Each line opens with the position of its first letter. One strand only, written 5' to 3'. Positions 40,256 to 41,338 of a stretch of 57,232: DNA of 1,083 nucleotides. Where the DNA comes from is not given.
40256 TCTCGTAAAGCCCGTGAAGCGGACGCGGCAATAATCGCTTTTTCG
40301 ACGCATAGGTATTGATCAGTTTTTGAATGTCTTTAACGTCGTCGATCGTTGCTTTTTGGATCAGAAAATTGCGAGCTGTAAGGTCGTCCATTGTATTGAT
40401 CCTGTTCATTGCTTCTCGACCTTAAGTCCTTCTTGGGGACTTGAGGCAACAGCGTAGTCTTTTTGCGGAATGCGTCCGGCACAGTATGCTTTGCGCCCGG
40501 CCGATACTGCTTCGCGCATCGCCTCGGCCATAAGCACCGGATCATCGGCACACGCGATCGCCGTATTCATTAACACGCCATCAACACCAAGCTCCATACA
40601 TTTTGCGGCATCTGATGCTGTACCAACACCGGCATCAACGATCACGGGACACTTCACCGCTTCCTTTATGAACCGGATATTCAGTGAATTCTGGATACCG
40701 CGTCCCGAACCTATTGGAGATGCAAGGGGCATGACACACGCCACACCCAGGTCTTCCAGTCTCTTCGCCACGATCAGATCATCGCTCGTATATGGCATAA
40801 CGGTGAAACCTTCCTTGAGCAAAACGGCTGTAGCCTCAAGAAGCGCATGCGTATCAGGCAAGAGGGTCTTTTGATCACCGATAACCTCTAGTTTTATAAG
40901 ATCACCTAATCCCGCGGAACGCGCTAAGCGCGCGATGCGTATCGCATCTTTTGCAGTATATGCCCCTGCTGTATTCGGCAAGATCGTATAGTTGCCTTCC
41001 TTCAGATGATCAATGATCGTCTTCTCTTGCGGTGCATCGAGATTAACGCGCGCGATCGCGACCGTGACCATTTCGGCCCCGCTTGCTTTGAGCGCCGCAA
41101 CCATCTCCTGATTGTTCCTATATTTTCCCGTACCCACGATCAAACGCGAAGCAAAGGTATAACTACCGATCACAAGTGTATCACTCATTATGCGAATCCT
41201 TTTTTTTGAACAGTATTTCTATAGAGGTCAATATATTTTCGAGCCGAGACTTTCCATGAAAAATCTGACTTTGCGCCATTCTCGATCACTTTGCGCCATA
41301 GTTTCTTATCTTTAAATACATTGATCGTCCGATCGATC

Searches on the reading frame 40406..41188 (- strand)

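Call 26: search_protein_families(library=pfam, proteins=[window:40406-41188:-], max_evalue=0.000001)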
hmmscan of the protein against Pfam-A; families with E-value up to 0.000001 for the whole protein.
window:40406-41188:- (260 aa): 2 families
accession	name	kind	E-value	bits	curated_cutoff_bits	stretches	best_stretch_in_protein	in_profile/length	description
PF05690.20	ThiG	-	7.5e-107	356.7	23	1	7-251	2-247/247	Thiazole biosynthesis protein ThiG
PF00977.27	His_biosynth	-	5.6e-07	29.7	23.6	0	169-226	63-118/228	Histidine biosynthesis protein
